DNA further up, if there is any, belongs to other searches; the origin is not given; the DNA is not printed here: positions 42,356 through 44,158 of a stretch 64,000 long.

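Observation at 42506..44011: Stand-alone C-terminal half of a Hel308/Ski2-type helicase with no RecA1 domain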

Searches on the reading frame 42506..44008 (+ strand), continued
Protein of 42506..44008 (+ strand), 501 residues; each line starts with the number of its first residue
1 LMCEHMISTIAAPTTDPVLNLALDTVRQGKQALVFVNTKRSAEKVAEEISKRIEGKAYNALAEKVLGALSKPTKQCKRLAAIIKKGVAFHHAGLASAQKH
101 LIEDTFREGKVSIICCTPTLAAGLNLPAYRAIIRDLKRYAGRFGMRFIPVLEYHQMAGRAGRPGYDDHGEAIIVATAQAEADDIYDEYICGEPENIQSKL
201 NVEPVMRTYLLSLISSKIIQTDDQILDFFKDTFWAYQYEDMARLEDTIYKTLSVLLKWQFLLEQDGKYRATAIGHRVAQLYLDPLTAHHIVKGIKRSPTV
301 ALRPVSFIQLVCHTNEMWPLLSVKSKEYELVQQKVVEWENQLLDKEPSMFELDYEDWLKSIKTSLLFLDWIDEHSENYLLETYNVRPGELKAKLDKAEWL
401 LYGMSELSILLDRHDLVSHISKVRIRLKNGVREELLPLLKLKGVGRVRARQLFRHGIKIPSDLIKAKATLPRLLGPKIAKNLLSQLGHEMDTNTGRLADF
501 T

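Call 37: find_homologous_proteins(query=A2, max_evalue=1e-10)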
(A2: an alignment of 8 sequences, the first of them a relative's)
Query A2 (8 sequences) (501 aa, profile of the alignment): 1623 proteins with E <= 1e-10 among 8000 candidates; the best 120 are listed.
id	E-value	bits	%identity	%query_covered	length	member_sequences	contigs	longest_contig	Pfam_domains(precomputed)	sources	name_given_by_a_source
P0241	1.2e-241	820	51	97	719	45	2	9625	PF00270.36,PF00271.38,PF21280.3,PF22527.3,PF04851.22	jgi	-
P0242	9.7e-241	817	52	97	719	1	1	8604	PF00270.36,PF00271.38,PF21280.3,PF22527.3,PF04851.22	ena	-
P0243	2.0e-239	813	49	96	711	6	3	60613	PF00270.36,PF14520.13,PF00271.38,PF21280.3,PF22527.3,PF04851.22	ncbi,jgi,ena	-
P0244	2.0e-237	807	50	97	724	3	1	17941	PF00270.36,PF00271.38,PF21280.3,PF22527.3,PF04851.22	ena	-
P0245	6.0e-235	798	100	100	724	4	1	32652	PF00270.36,PF00271.38,PF21280.3,PF22527.3,PF04851.22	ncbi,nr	ncbi:DEAD/DEAH box helicase [Candidatus Woesearchaeota archaeon]|nr:DEAD/DEAH box helicase [Candidat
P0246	9.4e-235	798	51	97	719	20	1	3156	PF00270.36,PF00271.38,PF21280.3,PF22527.3,PF04851.22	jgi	jgi:helicase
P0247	6.2e-234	795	48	94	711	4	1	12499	PF00270.36,PF14520.13,PF00271.38,PF21280.3,PF22527.3,PF04851.22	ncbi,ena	-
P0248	4.4e-232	789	48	96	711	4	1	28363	PF00270.36,PF14520.13,PF00271.38,PF21280.3,PF22527.3,PF04851.22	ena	-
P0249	4.9e-232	789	48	96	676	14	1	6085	PF00270.36,PF14520.13,PF00271.38,PF21280.3,PF22527.3,PF04851.22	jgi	-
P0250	1.4e-231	787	49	96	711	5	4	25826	PF00270.36,PF14520.13,PF00271.38,PF21280.3,PF22527.3,PF04851.22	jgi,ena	-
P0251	2.0e-231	787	48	93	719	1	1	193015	PF06745.20,PF00270.36,PF14520.13,PF25453.2,PF00271.38,PF21280.3,PF22527.3,PF04851.22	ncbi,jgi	-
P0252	1.0e-230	784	47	95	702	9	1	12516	PF00270.36,PF14520.13,PF00271.38,PF21280.3,PF22527.3,PF04851.22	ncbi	-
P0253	5.3e-230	782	48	96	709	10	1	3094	PF00270.36,PF14520.13,PF00271.38,PF21280.3,PF22527.3,PF04851.22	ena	-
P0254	4.9e-228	776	79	98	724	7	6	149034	PF00270.36,PF00271.38,PF21280.3,PF22527.3,PF04851.22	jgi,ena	jgi:helicase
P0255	3.9e-226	769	52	97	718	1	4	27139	PF00270.36,PF00271.38,PF21280.3,PF22527.3,PF04851.22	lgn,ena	-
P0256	5.7e-224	762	75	100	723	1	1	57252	PF00270.36,PF00271.38,PF21280.3,PF22527.3,PF04851.22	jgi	jgi:helicase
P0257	1.6e-222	757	74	100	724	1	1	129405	PF00270.36,PF00271.38,PF21280.3,PF22527.3,PF04851.22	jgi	-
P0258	1.8e-221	754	46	96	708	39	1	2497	PF00270.36,PF14520.13,PF00271.38,PF21280.3,PF22527.3,PF04851.22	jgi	-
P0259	4.8e-219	746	72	100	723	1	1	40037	PF00270.36,PF00271.38,PF21280.3,PF22527.3,PF04851.22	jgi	jgi:helicase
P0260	3.7e-218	743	72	100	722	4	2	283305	PF00270.36,PF00271.38,PF21280.3,PF22527.3,PF04851.22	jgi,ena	jgi:helicase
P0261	3.6e-217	740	72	100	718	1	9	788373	PF00270.36,PF00271.38,PF21280.3,PF22527.3,PF04851.22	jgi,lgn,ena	jgi:helicase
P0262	2.3e-214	730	41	95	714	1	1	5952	PF00270.36,PF20470.5,PF00271.38,PF21280.3,PF22527.3,PF04851.22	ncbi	-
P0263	3.9e-214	730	71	96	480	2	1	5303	PF00271.38,PF21280.3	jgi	-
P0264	3.6e-213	727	70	99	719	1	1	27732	PF00270.36,PF00271.38,PF21280.3,PF22527.3,PF04851.22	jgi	jgi:helicase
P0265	5.5e-203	693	54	97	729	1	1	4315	PF00270.36,PF00271.38,PF21280.3,PF22527.3,PF04851.22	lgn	-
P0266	1.1e-202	692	43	94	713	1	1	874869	PF00270.36,PF00271.38,PF21280.3,PF22527.3,PF04851.22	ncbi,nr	ncbi:MAG: DEAD/DEAH box helicase [Candidatus Aenigmatarchaeota archaeon]|nr:MAG: DEAD/DEAH box helic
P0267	1.5e-201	688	56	96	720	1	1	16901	PF00270.36,PF00271.38,PF21280.3,PF22527.3,PF04851.22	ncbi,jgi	-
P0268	2.5e-199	681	47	94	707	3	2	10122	PF00270.36,PF00271.38,PF21280.3,PF22527.3,PF04851.22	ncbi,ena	-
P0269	2.7e-199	681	43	97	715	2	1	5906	PF00270.36,PF00271.38,PF21280.3,PF22527.3,PF04851.22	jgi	-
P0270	3.3e-198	677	44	96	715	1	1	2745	PF00270.36,PF00271.38,PF21280.3,PF22527.3,PF04851.22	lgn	-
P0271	3.0e-197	674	51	96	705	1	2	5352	PF00270.36,PF20470.5,PF14520.13,PF00271.38,PF21280.3,PF22527.3,PF04851.22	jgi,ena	-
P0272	6.9e-197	673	49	96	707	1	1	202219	PF00270.36,PF14520.13,PF00271.38,PF21280.3,PF22527.3,PF04851.22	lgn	-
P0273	7.5e-197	673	50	95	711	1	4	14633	PF00270.36,PF10391.16,PF14520.13,PF00271.38,PF21280.3,PF00633.30,PF22527.3,PF04851.22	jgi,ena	-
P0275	6.5e-196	670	42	93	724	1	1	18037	PF00270.36,PF00271.38,PF21280.3,PF22527.3,PF04851.22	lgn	-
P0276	1.0e-194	666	50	96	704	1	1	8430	PF00270.36,PF20470.5,PF14520.13,PF00271.38,PF21280.3,PF22527.3,PF04851.22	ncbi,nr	ncbi:DEAD/DEAH box helicase [Candidatus Woesearchaeota archaeon]|nr:DEAD/DEAH box helicase [Candidat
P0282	1.8e-192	658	46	98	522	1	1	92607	PF00271.38,PF21280.3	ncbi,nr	ncbi:hypothetical protein KY360_02840 [Candidatus Woesearchaeota archaeon]|nr:hypothetical protein [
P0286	7.1e-192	656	46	96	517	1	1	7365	PF00271.38,PF21280.3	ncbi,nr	ncbi:MAG: helicase-related protein [Candidatus Nanoarchaeia archaeon]|nr:helicase-related protein [C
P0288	9.7e-192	656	46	97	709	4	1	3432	PF00270.36,PF20470.5,PF00271.38,PF21280.3,PF22527.3,PF04851.22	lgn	-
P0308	8.1e-191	653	48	93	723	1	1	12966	PF00270.36,PF00271.38,PF21280.3,PF22527.3,PF04851.22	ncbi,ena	-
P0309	9.0e-191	653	45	100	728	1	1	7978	PF06745.20,PF00270.36,PF00271.38,PF21280.3,PF22527.3,PF04851.22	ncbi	-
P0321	4.2e-190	650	47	97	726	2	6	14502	PF06745.20,PF00270.36,PF00271.38,PF21280.3,PF22527.3,PF04851.22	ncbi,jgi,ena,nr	ncbi:TPA: DEAD/DEAH box helicase [archaeon]|nr:DEAD/DEAH box helicase [Candidatus Naiadarchaeales ar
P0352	3.6e-188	644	47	100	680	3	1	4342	PF00270.36,PF00271.38,PF21280.3,PF04851.22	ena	-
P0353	4.3e-188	644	46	96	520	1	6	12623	PF20470.5,PF00271.38,PF21280.3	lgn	-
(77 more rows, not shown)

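Call 38: list_cluster_members(proteins=[P0172, P0197, P0170, P0209, P0134, P0137, P0191, P0196, P0221, P0226])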
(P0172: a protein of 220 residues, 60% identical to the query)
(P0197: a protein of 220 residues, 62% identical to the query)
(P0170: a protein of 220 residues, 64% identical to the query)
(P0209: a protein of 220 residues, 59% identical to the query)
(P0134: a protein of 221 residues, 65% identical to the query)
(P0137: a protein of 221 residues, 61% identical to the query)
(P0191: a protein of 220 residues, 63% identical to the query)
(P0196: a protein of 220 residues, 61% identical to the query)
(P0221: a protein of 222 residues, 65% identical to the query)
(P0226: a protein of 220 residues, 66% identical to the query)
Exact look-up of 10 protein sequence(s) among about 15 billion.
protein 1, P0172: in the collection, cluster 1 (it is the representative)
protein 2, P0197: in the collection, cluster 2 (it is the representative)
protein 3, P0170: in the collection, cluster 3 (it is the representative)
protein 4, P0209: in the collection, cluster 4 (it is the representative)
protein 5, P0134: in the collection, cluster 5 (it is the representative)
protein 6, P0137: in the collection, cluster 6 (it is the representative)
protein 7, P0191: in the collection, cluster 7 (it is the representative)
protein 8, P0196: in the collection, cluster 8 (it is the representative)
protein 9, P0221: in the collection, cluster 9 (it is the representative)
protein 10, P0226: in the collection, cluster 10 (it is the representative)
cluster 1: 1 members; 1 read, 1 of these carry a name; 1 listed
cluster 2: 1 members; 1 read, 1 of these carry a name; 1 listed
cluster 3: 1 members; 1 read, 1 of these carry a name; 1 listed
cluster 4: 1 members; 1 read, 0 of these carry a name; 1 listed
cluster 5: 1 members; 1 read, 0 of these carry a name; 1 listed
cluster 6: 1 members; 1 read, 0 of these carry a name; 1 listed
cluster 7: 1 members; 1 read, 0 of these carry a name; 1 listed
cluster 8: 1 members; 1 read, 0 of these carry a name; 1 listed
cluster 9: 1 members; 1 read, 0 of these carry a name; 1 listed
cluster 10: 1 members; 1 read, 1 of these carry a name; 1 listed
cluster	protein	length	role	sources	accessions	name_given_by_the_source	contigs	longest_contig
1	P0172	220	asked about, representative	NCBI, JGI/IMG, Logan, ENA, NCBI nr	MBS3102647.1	DEAD/DEAH box helicase [Candidatus Woesearchaeota archaeon]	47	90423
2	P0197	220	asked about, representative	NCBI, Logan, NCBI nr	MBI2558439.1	DEAD/DEAH box helicase [Candidatus Woesearchaeota archaeon]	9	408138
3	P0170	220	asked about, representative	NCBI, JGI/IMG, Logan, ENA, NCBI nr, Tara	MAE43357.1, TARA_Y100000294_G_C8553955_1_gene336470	hypothetical protein CMO93_06280 [Candidatus Woesearchaeota archaeon] | hypothetical protein [Candidatus Woesearchaeota archaeon] | strand:- start:699 stop:1361 length:663 start_codon:yes stop_codon:yes gene_type:complete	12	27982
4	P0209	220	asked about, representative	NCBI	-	-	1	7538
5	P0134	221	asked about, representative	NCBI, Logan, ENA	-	-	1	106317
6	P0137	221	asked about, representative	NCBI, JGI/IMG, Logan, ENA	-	-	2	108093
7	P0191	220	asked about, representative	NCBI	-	-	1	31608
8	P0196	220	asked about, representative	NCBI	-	-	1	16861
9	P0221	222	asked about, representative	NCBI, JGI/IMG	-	-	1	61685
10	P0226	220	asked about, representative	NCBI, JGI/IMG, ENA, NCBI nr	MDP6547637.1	MAG: DEAD/DEAH box helicase [Candidatus Woesearchaeota archaeon] | helicase | DEAD/DEAH box helicase [Candidatus Woesearchaeota archaeon]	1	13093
